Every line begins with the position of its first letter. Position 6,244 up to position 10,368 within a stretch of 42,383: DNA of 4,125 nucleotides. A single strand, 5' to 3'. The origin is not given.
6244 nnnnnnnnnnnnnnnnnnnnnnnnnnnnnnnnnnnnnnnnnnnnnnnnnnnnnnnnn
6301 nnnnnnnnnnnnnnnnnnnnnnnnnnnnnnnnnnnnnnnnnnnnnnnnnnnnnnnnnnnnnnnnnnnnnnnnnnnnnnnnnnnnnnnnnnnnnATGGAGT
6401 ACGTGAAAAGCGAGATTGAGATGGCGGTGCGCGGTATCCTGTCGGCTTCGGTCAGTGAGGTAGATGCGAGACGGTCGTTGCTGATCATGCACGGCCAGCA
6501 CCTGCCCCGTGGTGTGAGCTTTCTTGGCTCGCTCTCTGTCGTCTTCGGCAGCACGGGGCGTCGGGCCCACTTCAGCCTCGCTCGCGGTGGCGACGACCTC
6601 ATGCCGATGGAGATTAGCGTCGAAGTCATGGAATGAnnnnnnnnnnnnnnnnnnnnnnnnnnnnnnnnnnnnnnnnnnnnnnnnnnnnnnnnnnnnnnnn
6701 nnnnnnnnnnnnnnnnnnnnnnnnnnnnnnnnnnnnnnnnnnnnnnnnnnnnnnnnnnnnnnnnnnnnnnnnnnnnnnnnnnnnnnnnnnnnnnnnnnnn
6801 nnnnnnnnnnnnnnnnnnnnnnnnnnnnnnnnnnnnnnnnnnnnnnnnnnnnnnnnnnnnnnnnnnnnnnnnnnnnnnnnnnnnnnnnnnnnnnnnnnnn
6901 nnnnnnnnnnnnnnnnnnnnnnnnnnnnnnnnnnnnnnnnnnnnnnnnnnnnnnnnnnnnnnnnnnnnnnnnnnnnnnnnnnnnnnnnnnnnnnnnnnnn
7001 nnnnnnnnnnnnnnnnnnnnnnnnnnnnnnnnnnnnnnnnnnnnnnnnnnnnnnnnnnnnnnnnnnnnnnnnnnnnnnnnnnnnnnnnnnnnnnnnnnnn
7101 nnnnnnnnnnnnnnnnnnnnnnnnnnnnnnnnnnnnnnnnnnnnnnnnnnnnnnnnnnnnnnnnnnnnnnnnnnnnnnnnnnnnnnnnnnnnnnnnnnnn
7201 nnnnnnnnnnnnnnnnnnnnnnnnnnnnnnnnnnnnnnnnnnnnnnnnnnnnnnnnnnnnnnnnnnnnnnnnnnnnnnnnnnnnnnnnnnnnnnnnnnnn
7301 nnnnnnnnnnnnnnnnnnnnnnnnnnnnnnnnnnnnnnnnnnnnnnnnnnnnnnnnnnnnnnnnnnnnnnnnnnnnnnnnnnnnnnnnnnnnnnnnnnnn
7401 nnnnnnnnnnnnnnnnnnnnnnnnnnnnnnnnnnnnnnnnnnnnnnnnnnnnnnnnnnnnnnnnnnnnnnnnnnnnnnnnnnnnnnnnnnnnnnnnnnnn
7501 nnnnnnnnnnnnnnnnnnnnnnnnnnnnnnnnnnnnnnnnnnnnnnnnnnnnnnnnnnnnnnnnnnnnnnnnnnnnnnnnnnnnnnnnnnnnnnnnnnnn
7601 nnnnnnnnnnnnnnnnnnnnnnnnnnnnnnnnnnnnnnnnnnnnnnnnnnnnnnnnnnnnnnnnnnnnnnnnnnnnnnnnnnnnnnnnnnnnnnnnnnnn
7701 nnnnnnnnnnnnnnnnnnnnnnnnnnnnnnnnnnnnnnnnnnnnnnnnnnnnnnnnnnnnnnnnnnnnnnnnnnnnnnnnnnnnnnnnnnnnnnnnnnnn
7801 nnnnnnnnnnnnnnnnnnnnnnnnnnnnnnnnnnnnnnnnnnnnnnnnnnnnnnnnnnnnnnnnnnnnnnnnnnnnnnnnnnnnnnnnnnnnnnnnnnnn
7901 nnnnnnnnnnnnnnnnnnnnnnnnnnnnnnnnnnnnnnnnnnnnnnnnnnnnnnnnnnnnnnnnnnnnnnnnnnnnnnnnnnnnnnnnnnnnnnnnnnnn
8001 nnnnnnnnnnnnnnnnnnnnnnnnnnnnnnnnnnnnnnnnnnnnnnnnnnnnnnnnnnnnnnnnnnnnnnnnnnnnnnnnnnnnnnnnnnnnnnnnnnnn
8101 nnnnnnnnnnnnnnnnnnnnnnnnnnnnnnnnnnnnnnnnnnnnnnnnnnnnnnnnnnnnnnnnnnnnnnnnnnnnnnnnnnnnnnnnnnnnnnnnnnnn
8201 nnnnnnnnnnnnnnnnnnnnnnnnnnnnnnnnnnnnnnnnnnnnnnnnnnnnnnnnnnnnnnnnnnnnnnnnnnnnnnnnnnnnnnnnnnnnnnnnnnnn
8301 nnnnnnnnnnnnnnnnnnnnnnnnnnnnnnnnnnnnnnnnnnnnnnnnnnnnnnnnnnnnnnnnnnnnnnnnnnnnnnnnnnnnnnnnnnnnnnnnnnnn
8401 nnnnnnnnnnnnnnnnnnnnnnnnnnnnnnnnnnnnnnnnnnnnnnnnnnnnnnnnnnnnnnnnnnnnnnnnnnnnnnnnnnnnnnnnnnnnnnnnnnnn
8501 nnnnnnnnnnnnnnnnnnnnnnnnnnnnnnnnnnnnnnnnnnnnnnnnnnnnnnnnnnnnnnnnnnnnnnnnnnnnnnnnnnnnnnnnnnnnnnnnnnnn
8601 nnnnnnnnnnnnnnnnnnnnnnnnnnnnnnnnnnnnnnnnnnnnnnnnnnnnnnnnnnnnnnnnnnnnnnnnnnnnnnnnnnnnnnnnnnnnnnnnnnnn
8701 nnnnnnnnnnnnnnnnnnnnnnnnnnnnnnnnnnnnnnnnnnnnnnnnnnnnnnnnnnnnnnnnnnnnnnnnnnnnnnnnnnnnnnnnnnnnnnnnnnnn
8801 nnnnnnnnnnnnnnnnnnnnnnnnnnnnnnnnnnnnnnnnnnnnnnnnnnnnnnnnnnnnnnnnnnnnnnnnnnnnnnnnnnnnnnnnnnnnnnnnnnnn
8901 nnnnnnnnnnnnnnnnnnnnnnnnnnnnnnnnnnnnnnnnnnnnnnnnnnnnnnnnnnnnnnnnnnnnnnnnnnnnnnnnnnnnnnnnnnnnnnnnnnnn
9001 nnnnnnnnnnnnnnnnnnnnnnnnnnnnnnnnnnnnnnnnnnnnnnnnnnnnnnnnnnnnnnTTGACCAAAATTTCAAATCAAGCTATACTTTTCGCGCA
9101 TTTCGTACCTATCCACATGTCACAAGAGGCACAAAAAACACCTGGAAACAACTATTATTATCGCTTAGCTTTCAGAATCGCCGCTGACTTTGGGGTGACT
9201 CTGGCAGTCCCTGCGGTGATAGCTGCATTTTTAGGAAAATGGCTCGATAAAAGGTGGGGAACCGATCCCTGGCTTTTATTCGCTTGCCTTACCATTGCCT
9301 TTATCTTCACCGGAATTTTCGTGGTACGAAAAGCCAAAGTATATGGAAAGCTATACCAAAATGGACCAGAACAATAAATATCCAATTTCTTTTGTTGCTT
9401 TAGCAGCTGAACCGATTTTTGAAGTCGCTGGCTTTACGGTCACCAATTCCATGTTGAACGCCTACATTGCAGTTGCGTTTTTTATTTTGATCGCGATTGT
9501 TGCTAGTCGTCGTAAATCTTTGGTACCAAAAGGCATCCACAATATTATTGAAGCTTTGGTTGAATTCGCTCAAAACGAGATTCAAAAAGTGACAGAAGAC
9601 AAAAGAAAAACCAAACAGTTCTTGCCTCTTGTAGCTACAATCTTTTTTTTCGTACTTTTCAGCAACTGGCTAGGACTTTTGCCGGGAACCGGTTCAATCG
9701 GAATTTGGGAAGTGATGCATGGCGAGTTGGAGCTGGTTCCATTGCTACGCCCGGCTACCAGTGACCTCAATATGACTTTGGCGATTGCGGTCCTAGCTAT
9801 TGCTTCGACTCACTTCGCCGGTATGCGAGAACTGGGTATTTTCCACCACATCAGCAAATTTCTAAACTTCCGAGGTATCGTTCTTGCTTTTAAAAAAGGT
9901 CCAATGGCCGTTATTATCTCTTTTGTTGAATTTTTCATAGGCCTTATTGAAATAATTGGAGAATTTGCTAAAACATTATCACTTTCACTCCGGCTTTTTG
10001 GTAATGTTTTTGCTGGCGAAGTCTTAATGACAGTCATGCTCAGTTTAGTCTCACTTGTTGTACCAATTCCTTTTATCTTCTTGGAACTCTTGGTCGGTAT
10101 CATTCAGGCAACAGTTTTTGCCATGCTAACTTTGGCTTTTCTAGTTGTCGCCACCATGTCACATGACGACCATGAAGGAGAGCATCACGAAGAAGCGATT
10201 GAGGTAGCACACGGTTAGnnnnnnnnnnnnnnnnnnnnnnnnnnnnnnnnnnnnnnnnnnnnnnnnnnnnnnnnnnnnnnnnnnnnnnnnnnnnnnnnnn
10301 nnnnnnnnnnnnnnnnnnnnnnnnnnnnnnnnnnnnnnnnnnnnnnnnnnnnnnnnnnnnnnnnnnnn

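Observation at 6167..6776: GC-rich mini-gene with its own promoter, enclosed by a perfect 27-bp inverted repeat nested in an 11-bp outer repeat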

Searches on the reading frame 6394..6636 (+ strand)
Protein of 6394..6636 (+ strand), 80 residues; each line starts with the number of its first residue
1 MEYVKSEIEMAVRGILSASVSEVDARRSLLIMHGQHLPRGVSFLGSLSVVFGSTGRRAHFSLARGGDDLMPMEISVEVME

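Call 14: search_protein_families(library=pfam, proteins=[window:6394-6636:+], max_evalue=0.01)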
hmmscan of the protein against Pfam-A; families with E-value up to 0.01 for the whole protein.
window:6394-6636:+ (80 aa): 0 families

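Call 15: search_protein_families(library=phrogs, proteins=[window:6394-6636:+], max_evalue=0.01)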
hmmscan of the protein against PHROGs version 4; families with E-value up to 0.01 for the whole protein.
window:6394-6636:+ (80 aa): 0 families

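Call 16: find_encoding_contigs(protein=window:6394-6636:+, flank=5000, max_places=10)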
Protein window:6394-6636:+ (80 aa): no gene with exactly this product is on record in the collection.

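Call 21: find_homologous_proteins(query=window:6394-6636:+, max_evalue=0.01)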
Query window:6394-6636:+ (80 aa): 1 proteins with E <= 0.01 among 2 candidates.
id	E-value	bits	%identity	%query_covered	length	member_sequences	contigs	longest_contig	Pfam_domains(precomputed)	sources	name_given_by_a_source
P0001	1.2e-42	160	100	100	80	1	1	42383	-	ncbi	-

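Call 23: find_encoding_contigs(protein=P0005, flank=5000)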
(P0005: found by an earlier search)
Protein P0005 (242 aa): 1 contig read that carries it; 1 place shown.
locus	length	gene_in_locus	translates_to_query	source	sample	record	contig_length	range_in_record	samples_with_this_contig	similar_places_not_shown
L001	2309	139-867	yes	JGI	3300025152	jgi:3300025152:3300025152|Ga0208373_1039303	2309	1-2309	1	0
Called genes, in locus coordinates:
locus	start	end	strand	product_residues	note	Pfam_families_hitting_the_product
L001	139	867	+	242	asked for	-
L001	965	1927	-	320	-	PF01548:DEDD_Tnp_IS110, PF02371:Transposase_20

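Call 24: find_encoding_contigs(protein=P0004, flank=5000)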
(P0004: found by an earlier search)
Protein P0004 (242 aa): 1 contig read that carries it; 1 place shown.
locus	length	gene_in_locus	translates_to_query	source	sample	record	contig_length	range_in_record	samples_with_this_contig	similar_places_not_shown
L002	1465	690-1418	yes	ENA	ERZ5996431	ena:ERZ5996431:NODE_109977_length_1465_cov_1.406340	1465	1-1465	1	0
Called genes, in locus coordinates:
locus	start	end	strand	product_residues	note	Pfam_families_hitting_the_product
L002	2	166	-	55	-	?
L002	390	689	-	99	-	PF02424:ApbE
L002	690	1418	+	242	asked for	-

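Call 65: find_related_loci(query=L001:965-1927:-, collection=metagenome_contigs, flank=3000)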
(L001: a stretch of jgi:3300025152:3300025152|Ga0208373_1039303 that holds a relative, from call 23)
Query L001:965-1927:- (320 aa) in metagenome_contigs; peptide patterns used: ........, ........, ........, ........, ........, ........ (x = any residue, [..] = any of these).
138 stretches matched a pattern; 3 encode a relative of the query (tblastn E <= 1e-3); 3 distinct loci.
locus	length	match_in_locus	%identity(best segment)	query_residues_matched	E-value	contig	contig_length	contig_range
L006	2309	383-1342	100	1-320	0e+0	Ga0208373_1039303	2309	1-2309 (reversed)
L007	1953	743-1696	87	1-318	0e+0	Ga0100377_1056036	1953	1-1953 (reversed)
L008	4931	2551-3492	79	5-318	4e-178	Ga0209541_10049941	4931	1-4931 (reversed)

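Call 74: search_protein_representatives(protein=window:6394-6636:+)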
Query: 80 residues. Proteins with E-value up to 0.001 (for the whole library): 7; up to 1e-10: 2; up to 1e-30: 0. The best 7 are listed.
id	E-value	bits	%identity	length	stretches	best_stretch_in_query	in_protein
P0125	1.0e-16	76.6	54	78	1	1-78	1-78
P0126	1.2e-13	66.9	25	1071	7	4-56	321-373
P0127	1.5e-10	57.1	30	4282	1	34-70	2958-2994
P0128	5.4e-09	52.1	47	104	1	3-77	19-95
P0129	9.2e-08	48.3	44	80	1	1-78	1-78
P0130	1.7e-05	41.1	26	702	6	46-76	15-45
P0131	6.3e-04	36.1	53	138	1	1-45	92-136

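Call 75: predict_structure(protein=window:6394-6636:+)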
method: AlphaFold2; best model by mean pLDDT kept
length: 80 residues; sequences in the alignment: 1
mean_pLDDT: 84.5   pTM: 0.73
mean pLDDT of the five models: 84.5, 71.1, 66.1, 50.0, 47.4
residues with pLDDT >= 90: 30; 70-90: 44; 50-70: 6; < 50: 0
segments of 3 or more residues with pLDDT < 50: none
pLDDT, mean of each block of 10 residues (from residue 1): 78 91 91 78 85 90 75 88
secondary structure, 60 per line:
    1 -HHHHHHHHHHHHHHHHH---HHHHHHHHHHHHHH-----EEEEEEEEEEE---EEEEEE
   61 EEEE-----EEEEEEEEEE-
elements in order: H2-18 H22-35 E41-51 E55-64 E70-79

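Call 78: find_encoding_contigs(protein=P0125, flank=6000, max_places=5)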
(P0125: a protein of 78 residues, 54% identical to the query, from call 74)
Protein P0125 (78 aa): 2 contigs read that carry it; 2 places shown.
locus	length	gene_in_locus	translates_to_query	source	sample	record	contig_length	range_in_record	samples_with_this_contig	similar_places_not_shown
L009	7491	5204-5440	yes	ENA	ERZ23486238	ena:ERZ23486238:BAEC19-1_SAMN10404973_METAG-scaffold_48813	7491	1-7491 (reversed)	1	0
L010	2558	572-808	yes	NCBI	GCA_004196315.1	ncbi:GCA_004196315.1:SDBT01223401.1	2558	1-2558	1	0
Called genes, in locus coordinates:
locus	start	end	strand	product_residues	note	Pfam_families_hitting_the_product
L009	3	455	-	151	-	?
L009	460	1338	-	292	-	PF00892:EamA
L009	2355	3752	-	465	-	PF13727:CoA_binding_3, PF02397:Bac_transf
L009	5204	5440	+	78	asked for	-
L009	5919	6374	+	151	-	-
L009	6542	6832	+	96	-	-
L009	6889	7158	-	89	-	-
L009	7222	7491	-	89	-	?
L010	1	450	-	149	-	PF00579:tRNA-synt_1b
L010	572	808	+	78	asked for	-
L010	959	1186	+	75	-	-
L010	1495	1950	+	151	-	-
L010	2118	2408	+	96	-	-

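Call 82: fold_search(model_id=the predicted structure, library=pdb)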
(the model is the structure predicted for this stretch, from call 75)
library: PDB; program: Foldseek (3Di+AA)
matches with E <= 10: 1384; with E <= 0.001: 0
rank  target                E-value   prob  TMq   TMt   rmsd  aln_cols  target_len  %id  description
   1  3lyg                  1.2e-01  0.57  0.41  0.29  10.3        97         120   18  Crystal structure of NTF2-like protein of unknown function (YP_270605.1) from Colwellia psychrerythraea 34H at 1.61 A re (released 2010-04-14)
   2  5hex_A                1.2e-01  0.23  0.30  0.04  15.5        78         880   18  Crystal Structure of Human Hexokinase 2 with cmpd 30, a 2-amino-6-benzenesulfonamide glucosamine (released 2016-03-30)
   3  6h5o_A                1.4e-01  0.54  0.39  0.08  10.5        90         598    9  Crystal structure of PBP2a from MRSA in complex with piperacillin at active site. (released 2019-08-14)
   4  5hfu_A                1.5e-01  0.21  0.29  0.04  15.6        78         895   18  Crystal Structure of Human Hexokinase 2 with cmpd 27, a 2-amido-6-benzenesulfonamide glucosamine (released 2016-03-30)
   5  5hex_B                1.5e-01  0.20  0.31  0.04  15.6        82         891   17  Crystal Structure of Human Hexokinase 2 with cmpd 30, a 2-amino-6-benzenesulfonamide glucosamine (released 2016-03-30)
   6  1dgk                  1.8e-01  0.20  0.28  0.04  18.2        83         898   11  MUTANT MONOMER OF RECOMBINANT HUMAN HEXOKINASE TYPE I WITH GLUCOSE AND ADP IN THE ACTIVE SITE (released 2000-03-08)
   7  1mwt_A                1.9e-01  0.44  0.39  0.07  10.2        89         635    7  Structure of penicillin G acyl-Penicillin binding protein 2a from methicillin resistant Staphylococcus aureus strain 2 (released 2002-11-06)
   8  9i9t_B                1.9e-01  0.25  0.35  0.07  10.4        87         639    9  Room-temperature structure of PBP2a at EuXFEL (released 2026-02-18)
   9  4ok0_A                2.0e-01  0.85  0.56  0.24   5.4       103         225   10  Crystal structure of putative nucleotidyltransferase from H. pylori (released 2014-04-09)
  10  3zkx_A                2.0e-01  0.15  0.19  0.06   8.8        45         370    7  TERNARY BACE2 XAPERONE COMPLEX (released 2013-05-29)
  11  6q9n_A                2.2e-01  0.25  0.34  0.07  10.3        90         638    8  Crystal structure of PBP2a from MRSA in complex with piperacillin and quinazolinone (released 2019-11-27)
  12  3k7c_A                2.2e-01  0.13  0.24  0.20  10.5        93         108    6  Crystal structure of Putative NTF2-like transpeptidase (NP_281412.1) from CAMPYLOBACTER JEJUNI at 2.00 A resolution (released 2009-11-03)
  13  9yi9_P                2.3e-01  0.47  0.37  0.19   7.6        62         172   16  Cryo-EM structure of yeast Mgm101 in the lock-washer apo state (released 2025-11-05)
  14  1bg3_B                2.3e-01  0.13  0.26  0.04  19.3        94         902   12  RAT BRAIN HEXOKINASE TYPE I COMPLEX WITH GLUCOSE AND INHIBITOR GLUCOSE-6-PHOSPHATE (released 1999-06-08)
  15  3qcm_B                2.5e-01  0.77  0.36  0.11   3.1        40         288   10  Human receptor protein tyrosine phosphatase gamma, domain 1, in complex with 2-[(3,4-dichlorobenzyl)sulfanyl]-4-{[3-({ (released 2011-12-28)
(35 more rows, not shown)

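Call 86: find_encoding_contigs(protein=P0131, flank=5000, max_places=4)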
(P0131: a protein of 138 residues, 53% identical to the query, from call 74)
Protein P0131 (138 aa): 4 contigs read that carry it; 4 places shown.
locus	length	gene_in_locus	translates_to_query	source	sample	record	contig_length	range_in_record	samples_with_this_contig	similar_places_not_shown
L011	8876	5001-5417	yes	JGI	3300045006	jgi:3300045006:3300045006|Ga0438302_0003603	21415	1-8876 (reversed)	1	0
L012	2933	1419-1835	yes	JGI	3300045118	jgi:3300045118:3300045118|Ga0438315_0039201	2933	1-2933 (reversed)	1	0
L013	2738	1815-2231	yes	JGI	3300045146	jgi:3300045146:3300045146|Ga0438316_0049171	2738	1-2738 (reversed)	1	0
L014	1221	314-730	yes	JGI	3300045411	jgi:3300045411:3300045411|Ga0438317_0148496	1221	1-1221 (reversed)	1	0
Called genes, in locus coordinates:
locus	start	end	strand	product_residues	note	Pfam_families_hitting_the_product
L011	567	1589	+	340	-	-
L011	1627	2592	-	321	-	PF00294:PfkB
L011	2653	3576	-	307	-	PF01116:F_bP_aldolase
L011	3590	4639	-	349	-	PF02779:Transket_pyr, PF02780:Transketolase_C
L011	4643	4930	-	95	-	-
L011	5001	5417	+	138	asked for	-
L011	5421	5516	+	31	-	-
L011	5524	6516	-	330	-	PF02661:Fic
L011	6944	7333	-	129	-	-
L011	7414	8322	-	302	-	PF14257:DUF4349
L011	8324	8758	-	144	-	PF00456:Transketolase_N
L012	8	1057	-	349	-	PF02779:Transket_pyr, PF02780:Transketolase_C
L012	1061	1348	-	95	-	-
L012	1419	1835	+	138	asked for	-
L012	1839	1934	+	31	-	-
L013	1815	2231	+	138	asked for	-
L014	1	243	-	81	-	?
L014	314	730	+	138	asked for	-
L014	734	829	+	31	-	-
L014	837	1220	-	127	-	?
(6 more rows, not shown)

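Call 87: find_encoding_contigs(protein=P0129, flank=5000, max_places=4)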
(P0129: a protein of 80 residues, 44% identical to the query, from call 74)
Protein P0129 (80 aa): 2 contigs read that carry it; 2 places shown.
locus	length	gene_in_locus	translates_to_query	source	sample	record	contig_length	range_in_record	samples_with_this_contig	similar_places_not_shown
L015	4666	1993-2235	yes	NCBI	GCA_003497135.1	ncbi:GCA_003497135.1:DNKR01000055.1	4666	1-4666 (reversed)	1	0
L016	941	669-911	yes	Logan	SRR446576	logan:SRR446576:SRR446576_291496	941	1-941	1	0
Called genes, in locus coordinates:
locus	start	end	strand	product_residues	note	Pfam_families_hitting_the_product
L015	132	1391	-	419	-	PF00587:tRNA-synt_2b, PF03129:HGTP_anticodon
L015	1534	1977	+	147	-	-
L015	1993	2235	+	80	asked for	-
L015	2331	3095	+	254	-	PF02535:Zip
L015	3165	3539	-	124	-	-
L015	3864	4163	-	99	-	PF01541:GIY-YIG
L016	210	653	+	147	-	-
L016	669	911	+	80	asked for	-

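Call 88: find_encoding_contigs(protein=P0128, flank=5000, max_places=4)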
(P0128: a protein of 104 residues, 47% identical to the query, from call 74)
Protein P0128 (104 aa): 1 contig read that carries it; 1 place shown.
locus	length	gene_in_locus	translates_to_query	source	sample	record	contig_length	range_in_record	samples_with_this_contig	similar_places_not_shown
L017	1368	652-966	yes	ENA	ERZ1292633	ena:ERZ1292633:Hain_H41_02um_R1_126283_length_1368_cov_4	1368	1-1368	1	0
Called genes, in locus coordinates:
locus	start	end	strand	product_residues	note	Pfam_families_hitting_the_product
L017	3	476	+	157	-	?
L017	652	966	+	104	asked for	-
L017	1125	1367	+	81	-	?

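Call 98: search_protein_families(library=padloc, proteins=[window:6394-6636:+], max_evalue=0.01)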
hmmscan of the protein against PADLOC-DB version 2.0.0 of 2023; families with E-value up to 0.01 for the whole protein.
window:6394-6636:+ (80 aa): 0 families

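Call 99: find_related_loci(query=A2, collection=viral_contigs, flank=4000)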
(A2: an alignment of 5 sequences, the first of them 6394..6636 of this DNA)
Query A2 (80 aa) in viral_contigs; peptide patterns used: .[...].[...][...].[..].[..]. (x = any residue, [..] = any of these).
18 stretches matched a pattern, but none encodes a relative of the query by tblastn (E <= 1e-3).

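Call 100: search_solved_structures(query=A2, max_evalue=1)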
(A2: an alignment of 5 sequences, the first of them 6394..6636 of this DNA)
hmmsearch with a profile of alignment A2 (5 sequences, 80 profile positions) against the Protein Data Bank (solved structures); distinct sequences matched with E-value up to 1: 1.
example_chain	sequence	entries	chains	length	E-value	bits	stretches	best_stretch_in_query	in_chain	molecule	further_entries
9djq_A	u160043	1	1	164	0.47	13.7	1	6-65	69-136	Endolysin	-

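Call 115: search_protein_families(library=ncbifam, proteins=[window:6394-6636:+, L008:3772-4059:+, L008:4484-4729:+, L011:5524-6516:-], max_evalue=0.01)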
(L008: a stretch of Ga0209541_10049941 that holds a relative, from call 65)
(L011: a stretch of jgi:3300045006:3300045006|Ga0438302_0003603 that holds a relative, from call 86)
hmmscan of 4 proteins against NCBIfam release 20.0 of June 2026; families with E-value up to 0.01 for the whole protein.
window:6394-6636:+ (80 aa): 0 families

L008:3772-4059:+ (95 aa): 0 families

L008:4484-4729:+ (81 aa): 0 families

L011:5524-6516:- (330 aa): 6 families
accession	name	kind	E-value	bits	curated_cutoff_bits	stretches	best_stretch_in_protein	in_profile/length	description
TIGR02613.1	mob_myst_B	hypoth_equivalog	1.6e-20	73.8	124.4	1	75-235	24-185/186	mobile mystery protein B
NF041381.1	XopAC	subfamily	3.3e-15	55.7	450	1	104-214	307-427/451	XopAC/AvrAC family type III secretion system effector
NF046030.1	ProtAdlyltaseSoFic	equivalog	2.3e-11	43.2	550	1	137-280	150-300/361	protein adenylyltransferase Fic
NF046029.1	ProtAdlyltaseNmFic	equivalog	0.00014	21.6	230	1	175-229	92-146/177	protein adenylyltransferase Fic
TIGR01550.1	DOC_P1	subfamily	0.0006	20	38.65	1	167-203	53-89/122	type II toxin-antitoxin system death-on-curing family toxin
NF007672.0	PRK10347.1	equivalog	0.0011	18.7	181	1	107-207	60-162/200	putative adenosine monophosphate-protein transferase Fic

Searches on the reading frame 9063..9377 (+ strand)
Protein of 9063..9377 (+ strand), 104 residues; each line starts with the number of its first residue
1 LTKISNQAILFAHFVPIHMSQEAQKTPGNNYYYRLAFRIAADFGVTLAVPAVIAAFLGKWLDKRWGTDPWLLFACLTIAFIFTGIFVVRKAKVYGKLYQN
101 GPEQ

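Call 106: search_protein_families(library=pfam, proteins=[window:9063-9377:+], max_evalue=0.001)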
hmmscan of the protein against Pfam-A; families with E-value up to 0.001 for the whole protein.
window:9063-9377:+ (104 aa): 1 family
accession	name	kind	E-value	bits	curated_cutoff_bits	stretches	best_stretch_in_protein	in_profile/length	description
PF09527.15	ATPase_gene1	-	1.7e-09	38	26.6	1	43-81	7-45/54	Putative F0F1-ATPase subunit Ca2+/Mg2+ transporter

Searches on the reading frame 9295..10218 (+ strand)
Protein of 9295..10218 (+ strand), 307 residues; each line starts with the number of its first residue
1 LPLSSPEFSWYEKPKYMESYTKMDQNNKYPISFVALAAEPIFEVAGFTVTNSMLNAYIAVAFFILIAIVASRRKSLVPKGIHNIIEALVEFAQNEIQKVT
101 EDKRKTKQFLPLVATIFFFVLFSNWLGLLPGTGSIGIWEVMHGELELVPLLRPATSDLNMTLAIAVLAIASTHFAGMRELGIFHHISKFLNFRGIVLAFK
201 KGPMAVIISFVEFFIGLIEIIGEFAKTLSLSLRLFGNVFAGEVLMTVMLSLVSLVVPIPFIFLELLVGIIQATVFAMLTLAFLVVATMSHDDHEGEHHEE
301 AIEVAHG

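Call 106: search_protein_families(library=pfam, proteins=[window:9295-10218:+], max_evalue=0.001)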
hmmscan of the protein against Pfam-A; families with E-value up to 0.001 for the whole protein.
window:9295-10218:+ (307 aa): 1 family
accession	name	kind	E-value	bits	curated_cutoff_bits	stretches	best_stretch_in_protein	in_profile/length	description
PF00119.25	ATP-synt_A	-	9.5e-44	150.3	33.9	1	56-283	4-216/217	ATP synthase A chain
